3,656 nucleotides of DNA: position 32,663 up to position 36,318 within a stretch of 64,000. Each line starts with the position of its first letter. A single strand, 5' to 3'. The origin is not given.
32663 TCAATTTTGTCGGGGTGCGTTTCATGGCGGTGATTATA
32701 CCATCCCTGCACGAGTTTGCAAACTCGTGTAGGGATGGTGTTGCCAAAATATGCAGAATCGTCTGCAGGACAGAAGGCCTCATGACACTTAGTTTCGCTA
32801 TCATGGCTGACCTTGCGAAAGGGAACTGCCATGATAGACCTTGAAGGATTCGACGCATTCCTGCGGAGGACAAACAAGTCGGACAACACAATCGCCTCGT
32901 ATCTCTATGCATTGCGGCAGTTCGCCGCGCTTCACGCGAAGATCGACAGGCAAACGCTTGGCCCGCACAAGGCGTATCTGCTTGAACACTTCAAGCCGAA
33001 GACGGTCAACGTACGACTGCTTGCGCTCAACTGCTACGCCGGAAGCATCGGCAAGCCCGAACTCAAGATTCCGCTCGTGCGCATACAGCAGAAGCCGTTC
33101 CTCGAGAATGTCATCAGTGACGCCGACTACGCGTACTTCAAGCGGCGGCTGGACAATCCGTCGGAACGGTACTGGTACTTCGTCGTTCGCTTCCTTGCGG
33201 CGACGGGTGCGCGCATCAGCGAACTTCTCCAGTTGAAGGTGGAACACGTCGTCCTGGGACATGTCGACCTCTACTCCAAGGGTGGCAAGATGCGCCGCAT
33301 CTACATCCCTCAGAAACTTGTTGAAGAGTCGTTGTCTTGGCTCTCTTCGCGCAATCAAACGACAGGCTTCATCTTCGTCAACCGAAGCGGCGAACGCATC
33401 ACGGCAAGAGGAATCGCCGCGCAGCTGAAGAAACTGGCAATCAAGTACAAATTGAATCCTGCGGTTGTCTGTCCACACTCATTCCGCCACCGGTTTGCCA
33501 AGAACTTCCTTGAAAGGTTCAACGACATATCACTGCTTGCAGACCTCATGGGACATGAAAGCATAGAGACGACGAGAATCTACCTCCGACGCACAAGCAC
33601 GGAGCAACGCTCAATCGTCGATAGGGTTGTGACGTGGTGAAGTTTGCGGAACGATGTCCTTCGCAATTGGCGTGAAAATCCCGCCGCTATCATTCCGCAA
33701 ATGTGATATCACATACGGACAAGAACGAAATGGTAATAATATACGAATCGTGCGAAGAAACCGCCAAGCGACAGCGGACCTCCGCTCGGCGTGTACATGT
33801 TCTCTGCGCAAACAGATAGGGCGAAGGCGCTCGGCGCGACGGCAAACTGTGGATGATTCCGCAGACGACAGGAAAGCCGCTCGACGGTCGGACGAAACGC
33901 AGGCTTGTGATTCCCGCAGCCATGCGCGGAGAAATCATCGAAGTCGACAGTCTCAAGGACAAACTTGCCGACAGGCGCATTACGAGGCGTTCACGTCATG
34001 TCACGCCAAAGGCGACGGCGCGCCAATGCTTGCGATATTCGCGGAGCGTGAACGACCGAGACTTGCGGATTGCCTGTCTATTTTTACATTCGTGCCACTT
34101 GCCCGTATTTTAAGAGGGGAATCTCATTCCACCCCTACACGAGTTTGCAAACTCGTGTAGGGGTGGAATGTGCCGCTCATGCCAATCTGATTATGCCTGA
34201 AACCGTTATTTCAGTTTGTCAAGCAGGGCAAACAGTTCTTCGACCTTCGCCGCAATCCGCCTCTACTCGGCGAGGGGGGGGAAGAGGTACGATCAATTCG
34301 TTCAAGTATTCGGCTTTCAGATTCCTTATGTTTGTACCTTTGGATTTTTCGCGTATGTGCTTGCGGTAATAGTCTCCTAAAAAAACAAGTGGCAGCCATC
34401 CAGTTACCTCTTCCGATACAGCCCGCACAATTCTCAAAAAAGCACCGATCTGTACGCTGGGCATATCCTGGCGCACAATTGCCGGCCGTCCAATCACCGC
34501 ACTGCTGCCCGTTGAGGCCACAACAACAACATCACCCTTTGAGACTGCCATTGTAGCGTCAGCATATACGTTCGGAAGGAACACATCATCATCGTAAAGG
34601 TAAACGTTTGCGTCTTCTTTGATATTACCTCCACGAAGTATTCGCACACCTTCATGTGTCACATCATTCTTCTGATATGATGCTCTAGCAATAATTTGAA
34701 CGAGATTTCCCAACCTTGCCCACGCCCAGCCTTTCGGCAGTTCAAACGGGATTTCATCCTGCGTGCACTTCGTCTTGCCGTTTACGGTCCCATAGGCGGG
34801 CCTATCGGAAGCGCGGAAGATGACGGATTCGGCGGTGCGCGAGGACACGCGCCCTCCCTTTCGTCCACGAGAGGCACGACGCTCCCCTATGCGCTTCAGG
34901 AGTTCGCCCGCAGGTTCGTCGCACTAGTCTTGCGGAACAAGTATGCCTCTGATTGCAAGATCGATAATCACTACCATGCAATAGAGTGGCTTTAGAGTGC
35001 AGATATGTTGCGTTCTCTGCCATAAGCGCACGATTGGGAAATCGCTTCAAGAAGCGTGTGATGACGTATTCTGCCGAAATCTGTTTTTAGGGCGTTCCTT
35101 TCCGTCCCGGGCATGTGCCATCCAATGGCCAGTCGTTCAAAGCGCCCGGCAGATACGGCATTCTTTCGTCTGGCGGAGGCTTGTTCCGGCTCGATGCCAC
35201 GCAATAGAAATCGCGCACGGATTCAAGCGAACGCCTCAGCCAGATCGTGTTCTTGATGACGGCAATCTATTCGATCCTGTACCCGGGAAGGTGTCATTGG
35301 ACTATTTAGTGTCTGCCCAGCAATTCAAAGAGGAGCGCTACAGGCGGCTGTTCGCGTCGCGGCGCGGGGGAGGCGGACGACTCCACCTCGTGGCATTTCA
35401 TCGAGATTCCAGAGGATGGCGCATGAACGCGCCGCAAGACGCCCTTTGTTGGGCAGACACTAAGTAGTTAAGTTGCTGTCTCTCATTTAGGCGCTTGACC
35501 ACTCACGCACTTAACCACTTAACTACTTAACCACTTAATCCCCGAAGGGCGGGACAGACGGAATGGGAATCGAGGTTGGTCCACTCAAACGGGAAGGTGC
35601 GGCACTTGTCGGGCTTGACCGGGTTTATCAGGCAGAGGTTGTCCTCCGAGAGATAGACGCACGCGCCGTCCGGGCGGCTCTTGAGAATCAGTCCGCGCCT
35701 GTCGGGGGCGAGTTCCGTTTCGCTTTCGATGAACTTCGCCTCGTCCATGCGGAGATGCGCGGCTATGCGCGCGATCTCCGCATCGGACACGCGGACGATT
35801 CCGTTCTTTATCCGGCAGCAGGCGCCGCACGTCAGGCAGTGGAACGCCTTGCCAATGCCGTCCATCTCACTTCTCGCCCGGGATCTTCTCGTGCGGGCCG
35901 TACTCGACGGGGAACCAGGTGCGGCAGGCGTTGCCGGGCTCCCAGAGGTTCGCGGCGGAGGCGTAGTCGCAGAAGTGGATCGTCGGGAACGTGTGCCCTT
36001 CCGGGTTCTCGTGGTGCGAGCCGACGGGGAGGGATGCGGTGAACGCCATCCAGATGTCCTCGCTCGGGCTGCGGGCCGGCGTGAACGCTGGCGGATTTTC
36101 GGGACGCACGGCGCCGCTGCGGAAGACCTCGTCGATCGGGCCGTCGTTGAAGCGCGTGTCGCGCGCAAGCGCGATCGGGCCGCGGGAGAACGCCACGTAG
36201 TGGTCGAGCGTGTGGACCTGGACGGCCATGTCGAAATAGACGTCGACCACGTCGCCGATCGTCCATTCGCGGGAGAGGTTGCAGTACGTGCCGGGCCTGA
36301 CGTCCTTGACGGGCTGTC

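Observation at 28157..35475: Invertible (shufflon-type) type I R-M locus with its own tyrosine recombinase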

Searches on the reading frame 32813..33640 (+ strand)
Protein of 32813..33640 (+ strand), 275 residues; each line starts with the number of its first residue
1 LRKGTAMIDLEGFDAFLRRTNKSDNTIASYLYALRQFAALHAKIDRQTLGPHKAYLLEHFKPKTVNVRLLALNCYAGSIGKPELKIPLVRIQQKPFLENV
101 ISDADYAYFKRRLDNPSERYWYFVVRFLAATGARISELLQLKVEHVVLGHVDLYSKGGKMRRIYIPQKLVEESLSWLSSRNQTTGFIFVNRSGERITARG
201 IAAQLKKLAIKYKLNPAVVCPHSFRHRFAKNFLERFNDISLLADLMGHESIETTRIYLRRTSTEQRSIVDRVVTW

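Call 4: search_protein_families(library=pfam, proteins=[window:32813-33640:+], max_evalue=0.01)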
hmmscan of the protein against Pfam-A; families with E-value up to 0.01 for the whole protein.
window:32813-33640:+ (275 aa): 2 families
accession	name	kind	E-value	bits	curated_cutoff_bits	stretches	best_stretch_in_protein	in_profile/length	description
PF00589.27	Phage_integrase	-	2e-26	93.2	27.1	1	116-261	19-169/172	Phage integrase family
PF13495.12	Phage_int_SAM_4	-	0.00093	20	27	0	10-43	2-35/85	Phage integrase, N-terminal SAM-like domain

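Call 9: find_encoding_contigs(protein=window:32813-33640:+, flank=10000, max_places=10)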
Protein window:32813-33640:+ (275 aa): no gene with exactly this product is on record in the collection.

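Call 12: find_encoding_contigs(protein=window:32831-33640:+, flank=10000, max_places=10)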
Protein window:32831-33640:+ (269 aa): 1 contig read that carries it; 1 place shown.
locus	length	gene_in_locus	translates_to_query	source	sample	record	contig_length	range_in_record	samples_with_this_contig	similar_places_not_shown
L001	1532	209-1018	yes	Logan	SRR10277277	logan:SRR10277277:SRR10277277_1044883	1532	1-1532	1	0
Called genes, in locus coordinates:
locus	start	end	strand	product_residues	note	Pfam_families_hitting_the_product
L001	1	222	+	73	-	?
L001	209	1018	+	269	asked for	PF00589:Phage_integrase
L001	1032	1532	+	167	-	?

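Call 22: find_related_loci(query=window:32831-33640:+, collection=genome_contigs, flank=8000)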
Query window:32831-33640:+ (269 aa) in genome_contigs; peptide patterns used: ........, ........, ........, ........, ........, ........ (x = any residue, [..] = any of these).
293 stretches matched a pattern; 100 encode a relative of the query (tblastn E <= 1e-3); the best 80 are kept; 80 distinct loci.
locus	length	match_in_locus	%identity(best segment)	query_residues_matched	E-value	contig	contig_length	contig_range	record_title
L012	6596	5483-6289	86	1-269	1e-160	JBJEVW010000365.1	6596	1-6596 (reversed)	MAG: Kiritimatiellia bacterium isolate PUUB37_bin.017 NODE_9386_length_6596_cov_6.322428, whole genome shotgun sequence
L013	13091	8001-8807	78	1-269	5e-148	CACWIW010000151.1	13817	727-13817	uncultured bacterium isolate RUG10619 genome assembly, contig: RUG10619_asm_151, whole genome shotgun sequence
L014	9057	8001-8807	78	1-269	1e-146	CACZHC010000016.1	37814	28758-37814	uncultured bacterium isolate RUG12612 genome assembly, contig: RUG12612_asm_16, whole genome shotgun sequence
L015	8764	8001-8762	77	1-254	1e-133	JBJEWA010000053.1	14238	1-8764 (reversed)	MAG: Kiritimatiellia bacterium isolate LOHA43_bin.016 NODE_2306_length_14238_cov_7.867799, whole genome shotgun sequence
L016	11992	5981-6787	68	1-269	5e-127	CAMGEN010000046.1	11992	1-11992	MAG: uncultured Verrucomicrobia bacterium isolate SRR11551368_bin.30_metaWRAP_v1.3_MAG genome assembly, contig: ERZ11474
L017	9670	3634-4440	67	1-269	3e-126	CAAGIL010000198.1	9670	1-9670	MAG TPA_asm: Rikenellaceae bacterium, isolate HGM05622, WGS project CAAGIL010000000 data, contig: SRS476289_5_k119_29896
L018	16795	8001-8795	61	5-269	4e-112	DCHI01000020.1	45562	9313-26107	MAG TPA_asm: Bacteroidales bacterium UBA1756 UBA1756_contig_35039, whole genome shotgun sequence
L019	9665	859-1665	59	1-269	3e-111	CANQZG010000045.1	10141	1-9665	MAG: uncultured Muribaculaceae bacterium isolate Lapin-018__bin5 genome assembly, contig: Lapin-018__NODE_6634_length_10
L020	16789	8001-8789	59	7-269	3e-109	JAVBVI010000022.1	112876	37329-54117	MAG: Bacteroides sp. isolate EPI_MAG_00304 c_000007904877, whole genome shotgun sequence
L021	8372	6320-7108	61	7-269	5e-109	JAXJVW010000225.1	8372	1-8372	MAG: Muribaculaceae bacterium isolate DOME_MAG_6031 6031_C0405_k141_470114, whole genome shotgun sequence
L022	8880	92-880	61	7-269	2e-108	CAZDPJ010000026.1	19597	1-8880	MAG TPA_asm: uncultured Staphylococcaceae bacterium isolate SRP313737_co1_111 genome assembly, contig: NODE_4337_length_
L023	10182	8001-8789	59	7-269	9e-109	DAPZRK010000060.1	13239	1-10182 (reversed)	MAG TPA_asm: Candidatus Ruminococcus hominiciens isolate MAG-GUT85765 NODE_464_l_13239_c_5.951836, whole genome shotgun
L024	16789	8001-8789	57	7-269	4e-108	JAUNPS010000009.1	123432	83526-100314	MAG: Eubacteriales bacterium isolate S36M_St_38 NODE_64_length_123432_cov_25.821685, whole genome shotgun sequence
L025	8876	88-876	59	7-269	3e-108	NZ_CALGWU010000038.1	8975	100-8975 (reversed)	MAG: uncultured Capnocytophaga sp. isolate SRR8114096_bin.60_CONCOCT_v1.1_MAG ERZ1740087.1377, whole genome shotgun sequ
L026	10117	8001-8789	61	7-269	9e-108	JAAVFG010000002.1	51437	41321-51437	MAG: Bacteroidales bacterium isolate Mgla_MAG_9-bin_17 c_000000014080, whole genome shotgun sequence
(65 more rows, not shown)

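Call 29: search_protein_families(library=ncbifam, proteins=[window:32831-33640:+], max_evalue=0.01)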
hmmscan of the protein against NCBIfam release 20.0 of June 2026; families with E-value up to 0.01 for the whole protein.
window:32831-33640:+ (269 aa): 11 families
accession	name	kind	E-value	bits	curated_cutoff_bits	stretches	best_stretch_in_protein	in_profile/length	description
NF040815.2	recomb_XerA_Arch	equivalog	3.8e-33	115.2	220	1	7-258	3-258/263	site-specific tyrosine recombinase/integron integrase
TIGR02224.1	recomb_XerC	equivalog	1.1e-28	100.4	335.15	1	119-257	134-280/295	tyrosine recombinase XerC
NF001399.0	PRK00283.1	subfamily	2e-24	86.4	279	1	118-258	139-287/300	tyrosine recombinase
TIGR02225.1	recomb_XerD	equivalog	3.1e-24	85.8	329.6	1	119-255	130-275/290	site-specific tyrosine recombinase XerD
NF003462.0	PRK05084.1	equivalog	4e-17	62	267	1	119-266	201-356/360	tyrosine recombinase XerS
TIGR02249.1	integrase_gron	subfamily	4.2e-16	59.2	265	2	194-253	241-299/315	integron integrase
NF002331.0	PRK01287.1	subfamily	2.4e-10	39.9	371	1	120-253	169-311/365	site-specific tyrosine recombinase XerC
NF011946.0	PRK15417.1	equivalog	1.1e-08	34.7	435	1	213-254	274-315/337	integron integrase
NF007371.0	PRK09871.1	subfamily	7.6e-05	22.3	222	1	169-252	85-172/198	tyrosine-type DNA invertase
NF040693.1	recomb_GmtY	equivalog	0.00029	20.2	340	1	173-259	345-437/441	gamma-mobile-trio recombinase GmtY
NF002685.0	PRK02436.1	equivalog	0.00094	19.1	178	1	8-169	6-169/245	site-specific tyrosine recombinase XerD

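Call 45: search_solved_structures(query=window:32831-33640:+, max_evalue=0.001)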
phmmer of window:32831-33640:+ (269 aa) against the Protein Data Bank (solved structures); distinct sequences matched with E-value up to 0.001: 10.
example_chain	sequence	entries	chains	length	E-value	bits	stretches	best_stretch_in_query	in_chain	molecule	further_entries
4a8e_A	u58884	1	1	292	2.2e-20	76.3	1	4-257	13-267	PROBABLE TYROSINE RECOMBINASE XERC-LIKE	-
5hxy_A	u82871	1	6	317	2.7e-14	56.4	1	7-257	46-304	Tyrosine recombinase XerA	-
1a0p_A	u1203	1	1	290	2.6e-10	43.3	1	107-258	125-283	SITE-SPECIFIC RECOMBINASE XERD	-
5dcf_A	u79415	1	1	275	3.2e-10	43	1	107-258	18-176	Tyrosine recombinase XerD,DNA translocase FtsK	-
5jjv_A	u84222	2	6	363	7.1e-09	38.6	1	117-253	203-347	Tyrosine recombinase XerH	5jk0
2a3v_A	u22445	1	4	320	7.1e-07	32.1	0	208-253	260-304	site-specific recombinase IntI4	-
9i5v_14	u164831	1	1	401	2.2e-05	27.2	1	118-255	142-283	Ribosome-associated translation inhibitor RaiA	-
5dor_A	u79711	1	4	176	6.5e-05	25.6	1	122-253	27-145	Integrase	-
5c6k_A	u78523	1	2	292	0.00018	24.2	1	121-253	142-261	Integrase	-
1aih_A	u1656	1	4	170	0.00055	22.6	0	210-254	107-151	HP1 INTEGRASE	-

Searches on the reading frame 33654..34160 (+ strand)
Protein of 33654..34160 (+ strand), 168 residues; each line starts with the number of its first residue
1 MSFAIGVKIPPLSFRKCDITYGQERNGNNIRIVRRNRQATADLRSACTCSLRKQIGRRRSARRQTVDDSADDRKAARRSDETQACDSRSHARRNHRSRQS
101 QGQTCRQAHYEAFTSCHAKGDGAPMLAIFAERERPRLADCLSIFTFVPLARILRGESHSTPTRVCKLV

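Call 29: search_protein_families(library=ncbifam, proteins=[window:33654-34160:+], max_evalue=0.01)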
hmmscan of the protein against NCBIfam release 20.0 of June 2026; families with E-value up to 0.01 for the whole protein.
window:33654-34160:+ (168 aa): 0 families

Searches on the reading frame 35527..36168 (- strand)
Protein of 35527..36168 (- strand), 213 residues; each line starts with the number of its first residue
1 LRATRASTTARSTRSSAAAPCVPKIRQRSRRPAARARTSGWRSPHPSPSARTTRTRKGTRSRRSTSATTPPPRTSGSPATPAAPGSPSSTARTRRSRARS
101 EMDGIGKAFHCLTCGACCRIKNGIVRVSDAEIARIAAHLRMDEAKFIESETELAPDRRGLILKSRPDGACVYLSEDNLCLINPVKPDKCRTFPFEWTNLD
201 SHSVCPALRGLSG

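Call 4: search_protein_families(library=pfam, proteins=[window:35527-36168:-], max_evalue=0.01)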
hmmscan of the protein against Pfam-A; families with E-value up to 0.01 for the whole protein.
window:35527-36168:- (213 aa): 1 family
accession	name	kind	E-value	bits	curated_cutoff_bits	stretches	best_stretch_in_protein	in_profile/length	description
PF03692.20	CxxCxxCC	-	1.8e-10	41.8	23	1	110-205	1-84/85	Putative zinc- or iron-chelating domain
